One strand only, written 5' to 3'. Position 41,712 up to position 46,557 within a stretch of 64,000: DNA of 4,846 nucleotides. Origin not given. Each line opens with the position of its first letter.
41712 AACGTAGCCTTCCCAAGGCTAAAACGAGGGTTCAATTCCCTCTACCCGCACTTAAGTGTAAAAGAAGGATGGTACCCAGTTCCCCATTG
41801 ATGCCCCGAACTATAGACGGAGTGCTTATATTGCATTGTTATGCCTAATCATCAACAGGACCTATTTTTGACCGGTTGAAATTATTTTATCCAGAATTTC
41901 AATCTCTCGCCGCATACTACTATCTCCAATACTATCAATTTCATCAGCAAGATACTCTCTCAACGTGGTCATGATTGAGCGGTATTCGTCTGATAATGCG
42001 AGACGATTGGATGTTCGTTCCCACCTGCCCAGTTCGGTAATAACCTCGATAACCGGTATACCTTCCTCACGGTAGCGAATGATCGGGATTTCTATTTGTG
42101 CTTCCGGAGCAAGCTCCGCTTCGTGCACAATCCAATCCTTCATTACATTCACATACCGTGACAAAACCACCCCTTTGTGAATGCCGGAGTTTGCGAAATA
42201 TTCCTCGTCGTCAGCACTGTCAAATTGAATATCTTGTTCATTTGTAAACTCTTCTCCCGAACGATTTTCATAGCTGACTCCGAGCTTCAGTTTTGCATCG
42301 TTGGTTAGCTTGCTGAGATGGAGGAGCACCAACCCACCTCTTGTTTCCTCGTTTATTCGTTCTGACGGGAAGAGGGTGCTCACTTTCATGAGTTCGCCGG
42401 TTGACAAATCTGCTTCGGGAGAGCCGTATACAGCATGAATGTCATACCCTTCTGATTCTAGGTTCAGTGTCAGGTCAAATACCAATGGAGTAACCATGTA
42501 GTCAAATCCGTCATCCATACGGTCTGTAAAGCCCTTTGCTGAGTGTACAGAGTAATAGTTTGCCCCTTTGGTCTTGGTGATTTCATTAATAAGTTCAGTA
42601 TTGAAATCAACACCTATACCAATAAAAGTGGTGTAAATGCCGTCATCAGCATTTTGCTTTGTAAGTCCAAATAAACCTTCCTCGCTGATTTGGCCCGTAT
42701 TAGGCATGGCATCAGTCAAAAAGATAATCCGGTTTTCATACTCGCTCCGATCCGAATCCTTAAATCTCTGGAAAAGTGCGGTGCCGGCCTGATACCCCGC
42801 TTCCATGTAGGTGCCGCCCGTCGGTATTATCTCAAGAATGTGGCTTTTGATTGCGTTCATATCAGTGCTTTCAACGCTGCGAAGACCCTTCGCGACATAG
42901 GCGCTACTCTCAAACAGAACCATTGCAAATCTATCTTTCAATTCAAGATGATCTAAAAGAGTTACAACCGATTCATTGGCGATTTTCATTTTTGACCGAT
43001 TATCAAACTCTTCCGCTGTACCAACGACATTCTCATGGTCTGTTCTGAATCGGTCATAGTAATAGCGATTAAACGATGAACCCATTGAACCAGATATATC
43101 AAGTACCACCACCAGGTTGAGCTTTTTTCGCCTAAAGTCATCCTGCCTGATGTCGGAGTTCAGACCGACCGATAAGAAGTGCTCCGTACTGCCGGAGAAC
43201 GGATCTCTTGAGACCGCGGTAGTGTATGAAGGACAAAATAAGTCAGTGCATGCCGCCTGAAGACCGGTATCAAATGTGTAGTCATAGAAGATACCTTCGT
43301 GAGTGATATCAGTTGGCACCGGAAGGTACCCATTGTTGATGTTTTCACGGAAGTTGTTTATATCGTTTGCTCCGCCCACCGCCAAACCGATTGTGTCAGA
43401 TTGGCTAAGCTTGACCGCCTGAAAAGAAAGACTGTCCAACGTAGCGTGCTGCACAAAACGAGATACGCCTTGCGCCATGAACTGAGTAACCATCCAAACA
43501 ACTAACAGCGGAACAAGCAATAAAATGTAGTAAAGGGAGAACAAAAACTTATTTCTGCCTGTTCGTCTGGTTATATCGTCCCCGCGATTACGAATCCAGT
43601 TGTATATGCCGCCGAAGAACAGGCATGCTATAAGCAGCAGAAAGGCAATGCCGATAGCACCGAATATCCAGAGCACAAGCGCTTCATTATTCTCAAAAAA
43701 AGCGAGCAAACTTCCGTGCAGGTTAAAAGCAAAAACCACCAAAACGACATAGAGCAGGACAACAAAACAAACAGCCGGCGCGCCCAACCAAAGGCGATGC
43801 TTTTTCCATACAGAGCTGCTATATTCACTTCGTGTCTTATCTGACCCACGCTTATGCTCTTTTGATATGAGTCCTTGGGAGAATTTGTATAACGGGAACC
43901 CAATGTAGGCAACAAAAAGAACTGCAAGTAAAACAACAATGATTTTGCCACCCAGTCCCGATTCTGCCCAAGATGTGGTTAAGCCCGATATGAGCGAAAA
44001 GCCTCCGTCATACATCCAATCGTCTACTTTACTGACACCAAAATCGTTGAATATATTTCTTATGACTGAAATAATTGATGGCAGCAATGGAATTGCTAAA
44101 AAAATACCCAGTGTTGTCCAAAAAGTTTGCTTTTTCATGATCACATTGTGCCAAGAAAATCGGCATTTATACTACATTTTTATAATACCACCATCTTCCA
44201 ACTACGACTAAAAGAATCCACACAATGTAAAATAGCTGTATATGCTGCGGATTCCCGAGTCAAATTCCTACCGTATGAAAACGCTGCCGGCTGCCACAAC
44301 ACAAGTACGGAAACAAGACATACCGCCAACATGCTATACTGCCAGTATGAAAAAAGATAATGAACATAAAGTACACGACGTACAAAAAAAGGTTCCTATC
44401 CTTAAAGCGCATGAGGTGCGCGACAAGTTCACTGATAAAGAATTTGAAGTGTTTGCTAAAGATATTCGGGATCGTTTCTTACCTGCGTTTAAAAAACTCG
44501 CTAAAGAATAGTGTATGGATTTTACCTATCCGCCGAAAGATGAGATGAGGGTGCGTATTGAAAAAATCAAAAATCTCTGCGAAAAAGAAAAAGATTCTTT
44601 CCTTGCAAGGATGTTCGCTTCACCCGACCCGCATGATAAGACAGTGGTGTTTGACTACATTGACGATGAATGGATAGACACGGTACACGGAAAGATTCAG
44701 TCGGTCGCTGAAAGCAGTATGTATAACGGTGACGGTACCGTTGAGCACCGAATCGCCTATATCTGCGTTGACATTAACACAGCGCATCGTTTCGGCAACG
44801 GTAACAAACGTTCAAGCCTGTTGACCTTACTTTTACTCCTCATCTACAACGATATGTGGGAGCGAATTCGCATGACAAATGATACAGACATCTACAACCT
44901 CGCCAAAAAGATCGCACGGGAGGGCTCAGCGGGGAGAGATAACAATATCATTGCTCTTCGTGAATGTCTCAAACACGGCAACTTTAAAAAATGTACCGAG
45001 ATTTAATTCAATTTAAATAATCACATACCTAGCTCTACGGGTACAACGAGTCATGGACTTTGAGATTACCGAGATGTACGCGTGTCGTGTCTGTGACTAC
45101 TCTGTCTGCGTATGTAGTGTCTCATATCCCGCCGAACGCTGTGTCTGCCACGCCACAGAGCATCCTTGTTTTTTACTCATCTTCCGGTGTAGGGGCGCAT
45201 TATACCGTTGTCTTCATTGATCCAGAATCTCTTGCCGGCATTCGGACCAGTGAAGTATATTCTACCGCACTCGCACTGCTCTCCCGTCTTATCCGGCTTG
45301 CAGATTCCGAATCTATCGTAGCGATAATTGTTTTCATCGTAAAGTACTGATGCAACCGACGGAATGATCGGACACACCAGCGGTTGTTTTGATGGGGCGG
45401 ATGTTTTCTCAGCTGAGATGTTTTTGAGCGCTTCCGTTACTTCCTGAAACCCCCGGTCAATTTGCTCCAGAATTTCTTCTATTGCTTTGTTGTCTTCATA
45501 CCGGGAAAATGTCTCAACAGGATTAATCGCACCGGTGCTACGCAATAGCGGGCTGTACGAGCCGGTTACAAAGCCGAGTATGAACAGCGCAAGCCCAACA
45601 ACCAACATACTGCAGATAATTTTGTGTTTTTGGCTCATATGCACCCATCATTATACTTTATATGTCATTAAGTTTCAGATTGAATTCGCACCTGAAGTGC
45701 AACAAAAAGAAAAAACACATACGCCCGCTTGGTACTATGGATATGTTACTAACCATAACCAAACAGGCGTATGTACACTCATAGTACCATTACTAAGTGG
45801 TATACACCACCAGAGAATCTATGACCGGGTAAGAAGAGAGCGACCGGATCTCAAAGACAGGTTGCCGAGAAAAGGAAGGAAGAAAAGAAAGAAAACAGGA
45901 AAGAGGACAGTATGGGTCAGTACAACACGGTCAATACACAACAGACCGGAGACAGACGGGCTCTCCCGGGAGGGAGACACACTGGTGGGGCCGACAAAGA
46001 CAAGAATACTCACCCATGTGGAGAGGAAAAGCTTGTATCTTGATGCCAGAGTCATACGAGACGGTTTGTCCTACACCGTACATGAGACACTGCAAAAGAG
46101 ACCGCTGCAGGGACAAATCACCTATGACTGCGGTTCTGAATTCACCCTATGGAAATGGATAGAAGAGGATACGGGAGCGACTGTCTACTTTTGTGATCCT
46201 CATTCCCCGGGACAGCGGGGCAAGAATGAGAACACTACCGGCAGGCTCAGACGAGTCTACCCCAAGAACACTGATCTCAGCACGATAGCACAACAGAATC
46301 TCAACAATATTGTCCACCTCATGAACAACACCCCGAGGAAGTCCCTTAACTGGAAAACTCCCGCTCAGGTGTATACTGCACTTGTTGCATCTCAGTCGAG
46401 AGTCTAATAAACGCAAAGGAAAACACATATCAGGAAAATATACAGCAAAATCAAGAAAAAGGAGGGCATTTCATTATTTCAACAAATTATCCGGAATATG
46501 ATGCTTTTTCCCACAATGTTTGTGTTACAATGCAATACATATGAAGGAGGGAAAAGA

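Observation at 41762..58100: An AT-richer accessory island of about 16 kb lies immediately 3' of a divergent tRNA-Thr/tRNA-Gly pair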

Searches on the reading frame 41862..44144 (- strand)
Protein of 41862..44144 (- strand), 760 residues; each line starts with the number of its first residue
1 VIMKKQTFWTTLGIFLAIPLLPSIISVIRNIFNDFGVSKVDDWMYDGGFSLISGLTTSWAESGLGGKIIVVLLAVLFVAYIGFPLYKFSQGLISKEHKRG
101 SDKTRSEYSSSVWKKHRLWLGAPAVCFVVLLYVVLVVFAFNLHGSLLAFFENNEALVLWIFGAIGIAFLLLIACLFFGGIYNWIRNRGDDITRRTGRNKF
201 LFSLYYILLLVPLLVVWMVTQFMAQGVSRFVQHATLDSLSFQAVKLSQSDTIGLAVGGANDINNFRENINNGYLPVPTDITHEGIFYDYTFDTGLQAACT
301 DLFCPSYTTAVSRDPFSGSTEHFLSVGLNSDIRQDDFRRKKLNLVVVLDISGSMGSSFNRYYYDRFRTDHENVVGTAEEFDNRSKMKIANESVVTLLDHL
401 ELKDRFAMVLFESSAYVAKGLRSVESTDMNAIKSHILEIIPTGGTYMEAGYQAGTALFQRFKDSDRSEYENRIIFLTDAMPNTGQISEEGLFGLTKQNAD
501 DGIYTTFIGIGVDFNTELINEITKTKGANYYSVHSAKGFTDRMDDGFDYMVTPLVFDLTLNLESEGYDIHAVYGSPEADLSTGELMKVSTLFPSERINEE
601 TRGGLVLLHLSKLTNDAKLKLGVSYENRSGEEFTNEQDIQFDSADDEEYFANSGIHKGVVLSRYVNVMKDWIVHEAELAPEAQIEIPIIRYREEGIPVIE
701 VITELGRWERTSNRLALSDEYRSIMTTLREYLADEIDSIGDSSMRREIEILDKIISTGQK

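Call 5: search_protein_families(library=pfam, proteins=[window:41862-44144:-], max_evalue=0.01)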
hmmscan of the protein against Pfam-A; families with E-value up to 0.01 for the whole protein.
window:41862-44144:- (760 aa): 2 families
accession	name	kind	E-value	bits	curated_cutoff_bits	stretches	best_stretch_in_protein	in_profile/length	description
PF00092.34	VWA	-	5.1e-10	40.3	23.8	1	343-537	1-166/174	von Willebrand factor type A domain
PF13519.12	VWA_2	-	1.1e-07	32.9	27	1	344-479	1-106/107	von Willebrand factor type A domain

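Call 19: find_encoding_contigs(protein=window:41862-44144:-, flank=10000, max_places=10)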
Protein window:41862-44144:- (760 aa): no gene with exactly this product is on record in the collection.

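Call 41: search_protein_families(library=padloc, proteins=[window:41862-44144:-], max_evalue=0.01)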
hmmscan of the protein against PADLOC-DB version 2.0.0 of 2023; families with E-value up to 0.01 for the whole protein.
window:41862-44144:- (760 aa): 0 families

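Call 42: search_protein_families(library=ncbifam, proteins=[window:41862-44144:-], max_evalue=0.01)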
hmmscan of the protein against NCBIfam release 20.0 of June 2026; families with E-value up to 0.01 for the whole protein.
window:41862-44144:- (760 aa): 4 families
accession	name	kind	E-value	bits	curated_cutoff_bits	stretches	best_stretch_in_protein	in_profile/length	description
TIGR03788.1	marine_srt_targ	equivalog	2.3e-10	39.5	551.65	1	386-589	289-482/629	marine proteobacterial sortase target protein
NF047508.1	VWA_BatA_Lepto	exception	1.5e-05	24.2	380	1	402-537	128-260/315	VWA domain-containing protein BatA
TIGR00868.1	hCaCC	subfamily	8.8e-05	20.5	900.85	1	386-569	326-497/863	calcium-activated chloride channel protein 1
TIGR00846.1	caca2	superfamily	0.00091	18.1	317.45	1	135-222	76-164/372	calcium/proton exchanger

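Call 43: find_homologous_proteins(query=window:41862-44138:-, max_evalue=0.00001)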
Query window:41862-44138:- (758 aa): 2221 proteins with E <= 0.00001 among 8000 candidates; the best 120 are listed.
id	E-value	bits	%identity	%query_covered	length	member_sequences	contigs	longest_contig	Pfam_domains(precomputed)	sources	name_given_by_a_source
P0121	0.0e+0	1704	100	100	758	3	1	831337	PF00092.35,PF13519.13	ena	-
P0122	0.0e+0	1241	72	100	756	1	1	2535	PF00092.35,PF13519.13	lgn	-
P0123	0.0e+0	1239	73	100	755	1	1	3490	PF00092.35,PF13519.13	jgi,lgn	jgi:Ca-activated chloride channel family protein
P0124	0.0e+0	1194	72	100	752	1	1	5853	PF00092.35,PF13519.13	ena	-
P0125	0.0e+0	1148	67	100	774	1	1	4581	PF00092.35,PF13519.13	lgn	-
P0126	0.0e+0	1144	68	100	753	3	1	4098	PF00092.35,PF13519.13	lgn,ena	-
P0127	0.0e+0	1019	61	99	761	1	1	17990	PF00092.35,PF13519.13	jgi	jgi:Ca-activated chloride channel homolog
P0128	2.1e-201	689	46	96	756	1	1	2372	PF13768.13,PF00092.35,PF13519.13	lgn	-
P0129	5.9e-201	688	46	94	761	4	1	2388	PF13768.13,PF00092.35,PF13519.13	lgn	-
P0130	2.1e-200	686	46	94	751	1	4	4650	PF13768.13,PF00092.35,PF13519.13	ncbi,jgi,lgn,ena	-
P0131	3.1e-199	682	63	64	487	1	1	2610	PF13519.13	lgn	-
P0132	3.9e-199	682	46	94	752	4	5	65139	PF13768.13,PF00092.35,PF13519.13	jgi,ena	-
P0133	2.3e-198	679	58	71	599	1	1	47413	PF13768.13,PF00092.35,PF13519.13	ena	-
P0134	2.4e-197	676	45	99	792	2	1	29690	PF00092.35,PF13519.13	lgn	-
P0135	3.0e-197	675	46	94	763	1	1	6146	PF13768.13,PF00092.35,PF13519.13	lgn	-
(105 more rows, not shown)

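Call 44: find_encoding_contigs(protein=P0124, flank=10000, max_places=4)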
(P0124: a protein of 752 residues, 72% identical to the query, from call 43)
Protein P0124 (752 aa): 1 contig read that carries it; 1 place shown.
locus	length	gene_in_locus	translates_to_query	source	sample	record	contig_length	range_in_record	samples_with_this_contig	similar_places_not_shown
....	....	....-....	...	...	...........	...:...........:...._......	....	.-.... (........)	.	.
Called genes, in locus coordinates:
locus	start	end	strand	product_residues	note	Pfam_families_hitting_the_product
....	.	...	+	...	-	?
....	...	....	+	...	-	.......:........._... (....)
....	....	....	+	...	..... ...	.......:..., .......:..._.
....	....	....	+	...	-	-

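Call 45: find_encoding_contigs(protein=P0127, flank=10000, max_places=4)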
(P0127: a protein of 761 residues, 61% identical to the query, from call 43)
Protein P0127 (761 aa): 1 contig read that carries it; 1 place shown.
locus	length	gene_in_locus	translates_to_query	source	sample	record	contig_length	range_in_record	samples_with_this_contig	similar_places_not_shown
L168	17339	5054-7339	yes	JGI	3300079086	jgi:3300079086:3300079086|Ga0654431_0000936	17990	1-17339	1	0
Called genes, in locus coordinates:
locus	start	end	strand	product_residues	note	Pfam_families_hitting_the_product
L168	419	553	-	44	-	-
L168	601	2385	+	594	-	PF00664:ABC_membrane, PF02463:SMC_N (weak), PF00005:ABC_tran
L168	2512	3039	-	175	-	-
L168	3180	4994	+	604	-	PF13522:GATase_6, PF13537:GATase_7, PF01380:SIS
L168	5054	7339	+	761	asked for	PF00092:VWA (weak), PF13519:VWA_2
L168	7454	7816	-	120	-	-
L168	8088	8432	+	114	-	-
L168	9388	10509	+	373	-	PF01471:PG_binding_1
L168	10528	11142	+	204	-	-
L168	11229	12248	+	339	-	PF14099:Polysacc_lyase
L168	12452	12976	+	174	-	-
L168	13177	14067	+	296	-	PF13620:CarboxypepD_reg (weak)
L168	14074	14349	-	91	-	-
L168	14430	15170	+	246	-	PF01988:VIT1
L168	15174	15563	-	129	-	PF13975:gag-asp_proteas (weak)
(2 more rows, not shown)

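Call 85: search_protein_families(library=phrogs, proteins=[window:41862-44138:-], max_evalue=0.001)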
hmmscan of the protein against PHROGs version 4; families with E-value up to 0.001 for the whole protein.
window:41862-44138:- (758 aa): 2 families
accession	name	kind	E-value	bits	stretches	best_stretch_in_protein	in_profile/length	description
phrog_5359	-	unknown function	0.00016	22.3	1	336-522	24-190/229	-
phrog_2426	-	unknown function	0.00062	19.3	0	401-546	52-196/736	-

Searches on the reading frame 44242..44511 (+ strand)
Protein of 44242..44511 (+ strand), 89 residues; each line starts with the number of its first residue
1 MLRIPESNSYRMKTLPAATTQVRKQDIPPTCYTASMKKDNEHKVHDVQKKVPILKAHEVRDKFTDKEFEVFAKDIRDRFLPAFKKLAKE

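Call 5: search_protein_families(library=pfam, proteins=[window:44242-44511:+], max_evalue=0.01)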
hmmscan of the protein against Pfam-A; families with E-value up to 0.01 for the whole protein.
window:44242-44511:+ (89 aa): 0 families

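Call 41: search_protein_families(library=padloc, proteins=[window:44242-44511:+], max_evalue=0.01)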
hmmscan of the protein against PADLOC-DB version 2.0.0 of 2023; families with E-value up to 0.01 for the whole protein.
window:44242-44511:+ (89 aa): 0 families

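Call 42: search_protein_families(library=ncbifam, proteins=[window:44242-44511:+], max_evalue=0.01)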
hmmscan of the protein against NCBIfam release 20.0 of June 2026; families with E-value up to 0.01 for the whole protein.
window:44242-44511:+ (89 aa): 0 families

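Call 85: search_protein_families(library=phrogs, proteins=[window:44242-44511:+], max_evalue=0.001)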
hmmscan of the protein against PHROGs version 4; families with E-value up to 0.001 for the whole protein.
window:44242-44511:+ (89 aa): 0 families
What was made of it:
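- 44242..44511 (+): Small ORF (89 aa, possibly shorter) ending 4 nt before the Doc gene. Candidate antitoxin. No hit in Pfam, NCBIfam, PADLOC or PHROGs (calls 5, 41, 42, 85).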

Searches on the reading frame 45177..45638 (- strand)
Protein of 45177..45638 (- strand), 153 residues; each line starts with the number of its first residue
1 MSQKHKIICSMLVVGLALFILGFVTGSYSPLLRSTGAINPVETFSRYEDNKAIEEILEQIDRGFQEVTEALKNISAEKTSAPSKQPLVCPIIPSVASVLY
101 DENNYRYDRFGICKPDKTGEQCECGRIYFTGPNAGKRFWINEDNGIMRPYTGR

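Call 85: search_protein_families(library=phrogs, proteins=[window:45177-45638:-], max_evalue=0.001)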
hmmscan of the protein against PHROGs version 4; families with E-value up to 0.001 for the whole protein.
window:45177-45638:- (153 aa): 0 families

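Call 86: search_protein_families(library=pfam, proteins=[window:45177-45638:-], max_evalue=0.01)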
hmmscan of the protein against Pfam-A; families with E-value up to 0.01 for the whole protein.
window:45177-45638:- (153 aa): 0 families

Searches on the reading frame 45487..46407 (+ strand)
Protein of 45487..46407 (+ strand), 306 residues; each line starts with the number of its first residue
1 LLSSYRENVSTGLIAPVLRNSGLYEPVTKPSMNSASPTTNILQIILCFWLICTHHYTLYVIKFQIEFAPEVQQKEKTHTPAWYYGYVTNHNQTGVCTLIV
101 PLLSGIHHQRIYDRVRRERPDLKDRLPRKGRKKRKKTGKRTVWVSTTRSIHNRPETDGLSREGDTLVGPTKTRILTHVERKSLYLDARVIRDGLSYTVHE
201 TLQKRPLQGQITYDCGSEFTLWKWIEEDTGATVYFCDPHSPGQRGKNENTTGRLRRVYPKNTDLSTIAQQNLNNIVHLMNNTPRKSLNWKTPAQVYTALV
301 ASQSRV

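Call 5: search_protein_families(library=pfam, proteins=[window:45487-46407:+], max_evalue=0.01)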
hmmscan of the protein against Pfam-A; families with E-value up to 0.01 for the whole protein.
window:45487-46407:+ (306 aa): 0 families

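Call 7: search_protein_families(library=ncbifam, proteins=[window:45487-46407:+], max_evalue=0.001)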
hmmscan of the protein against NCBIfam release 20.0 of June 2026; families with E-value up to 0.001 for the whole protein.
window:45487-46407:+ (306 aa): 2 families
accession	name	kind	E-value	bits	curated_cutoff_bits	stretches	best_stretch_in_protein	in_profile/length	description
NF033563.0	transpos_IS30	equivalog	2.4e-38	132.4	80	1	106-285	72-267/267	IS30 family transposase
NF033577.2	transpos_IS481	equivalog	0.00013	21.6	224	1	200-296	180-284/284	IS481 family transposase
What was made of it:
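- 45697..46407 (+): IS30-family transposase remnant, catalytic part only. About 70-120 N-terminal residues are missing. NCBIfam IS30 2.4e-38 at 132 bits, covering profile positions 72-267 of 267 (call 7).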

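Call 41: search_protein_families(library=padloc, proteins=[window:45487-46407:+], max_evalue=0.01)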
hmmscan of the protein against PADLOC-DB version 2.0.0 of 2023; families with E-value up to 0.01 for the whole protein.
window:45487-46407:+ (306 aa): 0 families
